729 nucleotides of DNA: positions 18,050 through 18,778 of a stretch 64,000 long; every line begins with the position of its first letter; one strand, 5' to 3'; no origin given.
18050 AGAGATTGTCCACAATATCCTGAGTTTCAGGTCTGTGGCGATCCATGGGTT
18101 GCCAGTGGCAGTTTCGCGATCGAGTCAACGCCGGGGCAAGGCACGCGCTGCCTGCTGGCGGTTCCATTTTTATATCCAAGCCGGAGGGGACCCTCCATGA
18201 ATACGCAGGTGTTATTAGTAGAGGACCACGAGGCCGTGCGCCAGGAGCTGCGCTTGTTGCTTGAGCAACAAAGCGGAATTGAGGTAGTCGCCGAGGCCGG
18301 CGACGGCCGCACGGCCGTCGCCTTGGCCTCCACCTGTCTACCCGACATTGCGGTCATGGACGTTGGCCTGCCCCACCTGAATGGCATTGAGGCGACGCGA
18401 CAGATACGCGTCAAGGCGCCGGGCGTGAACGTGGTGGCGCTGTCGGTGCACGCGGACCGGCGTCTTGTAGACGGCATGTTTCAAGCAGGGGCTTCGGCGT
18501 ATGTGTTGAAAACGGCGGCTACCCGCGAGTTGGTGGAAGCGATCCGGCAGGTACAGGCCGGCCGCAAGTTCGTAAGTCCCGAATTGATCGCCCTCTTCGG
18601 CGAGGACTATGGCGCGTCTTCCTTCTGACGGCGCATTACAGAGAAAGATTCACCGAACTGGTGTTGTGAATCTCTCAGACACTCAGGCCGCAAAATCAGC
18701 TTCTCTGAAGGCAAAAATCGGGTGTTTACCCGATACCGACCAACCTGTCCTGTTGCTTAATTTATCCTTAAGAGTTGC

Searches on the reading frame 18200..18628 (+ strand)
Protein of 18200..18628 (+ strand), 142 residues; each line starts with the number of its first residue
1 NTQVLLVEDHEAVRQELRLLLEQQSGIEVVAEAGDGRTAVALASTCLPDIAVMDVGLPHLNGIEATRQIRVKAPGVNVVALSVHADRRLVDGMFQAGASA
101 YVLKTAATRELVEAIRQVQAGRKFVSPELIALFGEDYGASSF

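Call 68: search_protein_families(library=pfam, proteins=[window:18200-18628:+], max_evalue=0.01)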
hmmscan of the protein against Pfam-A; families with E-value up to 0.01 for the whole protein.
window:18200-18628:+ (142 aa): 1 family
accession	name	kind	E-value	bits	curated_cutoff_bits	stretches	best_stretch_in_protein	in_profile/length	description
PF00072.30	Response_reg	-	4.3e-26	91.7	30.2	1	4-116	1-111/111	Response regulator receiver domain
